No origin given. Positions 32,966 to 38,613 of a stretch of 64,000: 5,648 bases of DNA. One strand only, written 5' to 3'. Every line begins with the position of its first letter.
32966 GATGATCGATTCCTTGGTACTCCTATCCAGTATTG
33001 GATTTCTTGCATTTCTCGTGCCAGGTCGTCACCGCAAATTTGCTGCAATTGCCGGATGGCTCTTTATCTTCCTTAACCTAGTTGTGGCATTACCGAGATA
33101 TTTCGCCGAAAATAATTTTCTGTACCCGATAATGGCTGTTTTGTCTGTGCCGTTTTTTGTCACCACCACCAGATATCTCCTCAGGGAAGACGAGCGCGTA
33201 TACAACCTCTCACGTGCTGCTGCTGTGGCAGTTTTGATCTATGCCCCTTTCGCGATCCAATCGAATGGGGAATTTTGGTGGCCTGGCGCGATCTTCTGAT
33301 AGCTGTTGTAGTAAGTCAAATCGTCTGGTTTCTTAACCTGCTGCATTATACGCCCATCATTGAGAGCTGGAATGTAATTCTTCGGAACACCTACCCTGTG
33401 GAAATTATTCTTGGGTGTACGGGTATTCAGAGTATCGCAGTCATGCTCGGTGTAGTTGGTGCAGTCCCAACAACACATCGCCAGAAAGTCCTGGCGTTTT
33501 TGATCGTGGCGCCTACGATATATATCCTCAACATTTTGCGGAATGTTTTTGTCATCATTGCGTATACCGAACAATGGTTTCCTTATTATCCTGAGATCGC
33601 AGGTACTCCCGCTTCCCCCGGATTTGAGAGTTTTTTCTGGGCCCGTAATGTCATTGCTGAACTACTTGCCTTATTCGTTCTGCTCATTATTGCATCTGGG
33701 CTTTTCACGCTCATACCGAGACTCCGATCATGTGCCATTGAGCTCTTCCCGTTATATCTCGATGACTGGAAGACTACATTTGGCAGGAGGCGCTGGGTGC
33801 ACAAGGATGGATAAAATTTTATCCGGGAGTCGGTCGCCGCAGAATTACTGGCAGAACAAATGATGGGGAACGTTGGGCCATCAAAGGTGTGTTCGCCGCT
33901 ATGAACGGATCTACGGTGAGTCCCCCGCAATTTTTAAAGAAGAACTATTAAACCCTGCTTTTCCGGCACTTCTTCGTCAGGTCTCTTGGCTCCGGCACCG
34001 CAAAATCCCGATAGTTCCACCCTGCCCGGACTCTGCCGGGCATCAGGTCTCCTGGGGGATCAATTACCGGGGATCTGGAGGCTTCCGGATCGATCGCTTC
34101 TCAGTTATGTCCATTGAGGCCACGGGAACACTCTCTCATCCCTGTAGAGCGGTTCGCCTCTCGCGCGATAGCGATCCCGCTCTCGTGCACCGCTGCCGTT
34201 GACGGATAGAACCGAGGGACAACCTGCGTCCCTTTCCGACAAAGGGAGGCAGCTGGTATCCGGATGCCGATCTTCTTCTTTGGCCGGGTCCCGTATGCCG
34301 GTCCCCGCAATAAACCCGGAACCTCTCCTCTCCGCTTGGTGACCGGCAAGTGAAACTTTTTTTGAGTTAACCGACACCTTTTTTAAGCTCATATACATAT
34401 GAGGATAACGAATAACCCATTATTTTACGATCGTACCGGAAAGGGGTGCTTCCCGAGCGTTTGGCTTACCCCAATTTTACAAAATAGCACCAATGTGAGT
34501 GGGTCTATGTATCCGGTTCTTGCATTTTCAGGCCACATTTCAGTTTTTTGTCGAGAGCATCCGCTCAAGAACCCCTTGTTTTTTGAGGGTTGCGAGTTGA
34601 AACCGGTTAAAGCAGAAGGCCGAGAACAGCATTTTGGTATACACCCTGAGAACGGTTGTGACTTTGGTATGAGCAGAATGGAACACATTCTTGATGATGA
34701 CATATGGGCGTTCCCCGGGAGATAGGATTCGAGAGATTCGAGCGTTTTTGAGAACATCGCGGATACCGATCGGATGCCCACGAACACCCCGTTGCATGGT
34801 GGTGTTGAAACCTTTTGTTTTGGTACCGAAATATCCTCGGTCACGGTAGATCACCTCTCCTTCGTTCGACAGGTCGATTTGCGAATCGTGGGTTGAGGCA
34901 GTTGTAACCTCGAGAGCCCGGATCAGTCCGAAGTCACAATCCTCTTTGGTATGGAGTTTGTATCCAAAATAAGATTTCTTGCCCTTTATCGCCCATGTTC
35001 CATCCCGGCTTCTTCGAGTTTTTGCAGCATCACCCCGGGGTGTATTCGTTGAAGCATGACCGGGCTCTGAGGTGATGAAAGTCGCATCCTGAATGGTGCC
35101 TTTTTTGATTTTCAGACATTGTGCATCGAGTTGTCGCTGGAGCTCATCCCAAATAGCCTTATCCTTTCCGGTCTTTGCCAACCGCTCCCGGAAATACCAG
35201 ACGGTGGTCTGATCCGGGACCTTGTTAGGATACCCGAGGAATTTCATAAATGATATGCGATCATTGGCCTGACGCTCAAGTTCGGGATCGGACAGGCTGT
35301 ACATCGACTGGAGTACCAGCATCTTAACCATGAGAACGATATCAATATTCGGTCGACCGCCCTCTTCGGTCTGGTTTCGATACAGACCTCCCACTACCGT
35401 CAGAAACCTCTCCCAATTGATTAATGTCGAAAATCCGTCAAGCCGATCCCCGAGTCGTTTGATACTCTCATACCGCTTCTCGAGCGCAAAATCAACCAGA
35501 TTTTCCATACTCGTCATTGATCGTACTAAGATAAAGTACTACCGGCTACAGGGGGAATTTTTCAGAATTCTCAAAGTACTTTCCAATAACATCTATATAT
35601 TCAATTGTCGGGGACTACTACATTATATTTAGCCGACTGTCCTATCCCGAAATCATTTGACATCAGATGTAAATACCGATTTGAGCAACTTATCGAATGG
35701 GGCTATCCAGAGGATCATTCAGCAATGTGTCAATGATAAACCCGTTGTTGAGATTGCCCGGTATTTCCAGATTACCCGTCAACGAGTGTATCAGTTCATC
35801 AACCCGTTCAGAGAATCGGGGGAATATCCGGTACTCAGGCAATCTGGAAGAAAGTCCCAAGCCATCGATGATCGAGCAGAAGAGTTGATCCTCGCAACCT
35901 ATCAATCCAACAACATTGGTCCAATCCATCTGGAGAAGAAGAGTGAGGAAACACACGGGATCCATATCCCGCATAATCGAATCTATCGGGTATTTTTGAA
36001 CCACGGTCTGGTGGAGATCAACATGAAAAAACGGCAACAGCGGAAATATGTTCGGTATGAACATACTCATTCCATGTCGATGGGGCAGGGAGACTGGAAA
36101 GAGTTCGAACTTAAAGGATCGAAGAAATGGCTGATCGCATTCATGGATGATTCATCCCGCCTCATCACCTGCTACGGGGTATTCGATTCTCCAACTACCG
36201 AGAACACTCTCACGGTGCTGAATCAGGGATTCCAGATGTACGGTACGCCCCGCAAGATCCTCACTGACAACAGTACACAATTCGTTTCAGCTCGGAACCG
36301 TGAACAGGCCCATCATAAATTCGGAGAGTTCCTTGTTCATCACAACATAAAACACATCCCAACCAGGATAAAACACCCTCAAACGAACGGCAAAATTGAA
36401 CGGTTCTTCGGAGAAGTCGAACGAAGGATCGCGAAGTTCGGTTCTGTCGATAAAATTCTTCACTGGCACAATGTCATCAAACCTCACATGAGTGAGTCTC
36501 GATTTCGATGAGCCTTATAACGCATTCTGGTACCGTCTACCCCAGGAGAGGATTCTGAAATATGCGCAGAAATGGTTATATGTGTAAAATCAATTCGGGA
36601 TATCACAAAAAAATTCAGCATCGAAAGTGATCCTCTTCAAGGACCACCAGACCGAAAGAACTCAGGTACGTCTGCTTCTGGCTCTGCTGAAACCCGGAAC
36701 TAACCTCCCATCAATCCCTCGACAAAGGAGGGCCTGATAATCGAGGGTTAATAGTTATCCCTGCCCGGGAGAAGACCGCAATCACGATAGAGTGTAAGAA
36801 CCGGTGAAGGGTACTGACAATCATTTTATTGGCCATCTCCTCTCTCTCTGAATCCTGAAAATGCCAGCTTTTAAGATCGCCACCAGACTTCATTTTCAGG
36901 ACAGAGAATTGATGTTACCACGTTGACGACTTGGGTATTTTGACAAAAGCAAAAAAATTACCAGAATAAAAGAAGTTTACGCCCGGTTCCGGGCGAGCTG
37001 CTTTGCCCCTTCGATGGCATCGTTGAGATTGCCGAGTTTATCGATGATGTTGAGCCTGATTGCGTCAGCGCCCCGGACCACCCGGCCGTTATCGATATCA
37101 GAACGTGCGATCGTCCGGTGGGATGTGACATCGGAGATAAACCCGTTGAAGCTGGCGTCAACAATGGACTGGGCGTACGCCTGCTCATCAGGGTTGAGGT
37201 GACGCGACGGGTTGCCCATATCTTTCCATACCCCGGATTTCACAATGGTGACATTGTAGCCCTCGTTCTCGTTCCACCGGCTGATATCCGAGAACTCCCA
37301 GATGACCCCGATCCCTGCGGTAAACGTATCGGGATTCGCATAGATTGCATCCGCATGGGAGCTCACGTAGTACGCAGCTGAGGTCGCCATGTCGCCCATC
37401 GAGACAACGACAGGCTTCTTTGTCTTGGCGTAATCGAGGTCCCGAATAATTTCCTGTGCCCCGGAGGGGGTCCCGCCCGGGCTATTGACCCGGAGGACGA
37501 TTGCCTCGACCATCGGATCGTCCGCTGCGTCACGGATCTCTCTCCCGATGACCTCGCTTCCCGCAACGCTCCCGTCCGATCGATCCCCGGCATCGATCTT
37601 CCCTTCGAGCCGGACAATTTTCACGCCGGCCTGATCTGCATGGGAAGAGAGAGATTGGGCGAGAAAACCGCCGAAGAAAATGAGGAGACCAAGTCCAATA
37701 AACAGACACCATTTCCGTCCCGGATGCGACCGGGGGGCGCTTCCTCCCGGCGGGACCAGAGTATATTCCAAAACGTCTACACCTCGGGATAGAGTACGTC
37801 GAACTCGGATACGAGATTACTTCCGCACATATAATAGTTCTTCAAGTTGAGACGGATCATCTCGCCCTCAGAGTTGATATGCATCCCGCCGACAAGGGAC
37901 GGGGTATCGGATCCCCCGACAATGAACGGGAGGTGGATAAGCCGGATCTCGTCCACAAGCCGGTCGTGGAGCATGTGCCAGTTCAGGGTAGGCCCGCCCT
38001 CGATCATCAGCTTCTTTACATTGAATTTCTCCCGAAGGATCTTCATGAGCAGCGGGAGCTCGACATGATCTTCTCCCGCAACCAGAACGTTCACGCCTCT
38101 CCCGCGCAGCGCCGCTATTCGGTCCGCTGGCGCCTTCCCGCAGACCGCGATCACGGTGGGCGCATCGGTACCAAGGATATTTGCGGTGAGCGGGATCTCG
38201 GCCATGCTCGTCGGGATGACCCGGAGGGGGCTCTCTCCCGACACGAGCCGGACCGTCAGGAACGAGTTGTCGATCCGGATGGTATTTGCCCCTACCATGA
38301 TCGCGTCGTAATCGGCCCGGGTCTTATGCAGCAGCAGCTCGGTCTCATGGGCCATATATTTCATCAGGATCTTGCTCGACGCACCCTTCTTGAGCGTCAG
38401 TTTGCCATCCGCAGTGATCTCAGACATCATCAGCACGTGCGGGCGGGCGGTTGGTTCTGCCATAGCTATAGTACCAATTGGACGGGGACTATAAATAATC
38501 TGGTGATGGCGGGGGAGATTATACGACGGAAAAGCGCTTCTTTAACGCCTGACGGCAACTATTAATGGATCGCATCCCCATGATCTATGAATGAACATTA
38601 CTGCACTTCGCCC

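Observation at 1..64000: Selective genome erosion: about 30% of host genes are relics while core genes are intact, suggesting a recently host-restricted methanogen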

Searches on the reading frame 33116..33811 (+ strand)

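Call 25: search_protein_families(library=pfam, max_evalue=0.001, proteins=[window:33116-33811:+])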
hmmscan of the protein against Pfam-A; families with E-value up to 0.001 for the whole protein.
window:33116-33811:+ (232 aa): 1 family
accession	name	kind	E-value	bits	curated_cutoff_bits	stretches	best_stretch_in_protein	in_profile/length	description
PF09721.15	Exosortase_EpsH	-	5.4e-05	23.1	25.7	1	65-150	131-219/254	Transmembrane exosortase (Exosortase_EpsH)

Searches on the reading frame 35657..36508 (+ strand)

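Call 21: search_protein_families(library=pfam, max_evalue=0.001, proteins=[window:35657-36508:+])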
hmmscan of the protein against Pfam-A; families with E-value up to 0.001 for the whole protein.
window:35657-36508:+ (284 aa): 2 families
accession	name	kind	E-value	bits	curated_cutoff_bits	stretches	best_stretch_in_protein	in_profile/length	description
PF00665.32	rve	-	2.6e-16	60.1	32.6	1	138-241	3-102/102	Integrase core domain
PF13518.12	HTH_28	-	1.8e-05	25.2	25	1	19-65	4-50/52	Helix-turn-helix domain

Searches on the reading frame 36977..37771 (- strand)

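Call 22: search_protein_families(library=pfam, max_evalue=0.001, proteins=[window:36977-37771:-])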
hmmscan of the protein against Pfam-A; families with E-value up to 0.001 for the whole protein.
window:36977-37771:- (264 aa): 2 families
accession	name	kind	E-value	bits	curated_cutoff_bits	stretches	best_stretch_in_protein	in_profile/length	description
PF01343.23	Peptidase_S49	-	4.3e-34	118.1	24.9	1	116-260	4-151/154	Peptidase family S49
PF25145.1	NfeD1b_N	-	4.5e-07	30.1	40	1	74-150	18-91/189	NfeD1b, N-terminal domain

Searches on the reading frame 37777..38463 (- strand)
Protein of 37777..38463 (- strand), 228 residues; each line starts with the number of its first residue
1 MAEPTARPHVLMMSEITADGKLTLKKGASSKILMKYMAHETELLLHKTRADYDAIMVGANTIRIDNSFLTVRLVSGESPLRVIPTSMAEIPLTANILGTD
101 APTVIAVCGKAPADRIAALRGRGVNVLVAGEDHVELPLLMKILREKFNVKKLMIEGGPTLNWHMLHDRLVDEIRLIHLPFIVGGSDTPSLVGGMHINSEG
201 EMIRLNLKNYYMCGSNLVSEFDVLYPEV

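Call 22: search_protein_families(library=pfam, max_evalue=0.001, proteins=[window:37777-38463:-])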
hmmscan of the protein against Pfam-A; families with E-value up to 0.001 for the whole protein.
window:37777-38463:- (228 aa): 1 family
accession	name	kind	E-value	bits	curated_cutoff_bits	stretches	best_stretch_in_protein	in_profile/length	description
PF01872.23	RibD_C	-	6.1e-43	147.4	24.1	1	8-217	1-195/197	RibD C-terminal domain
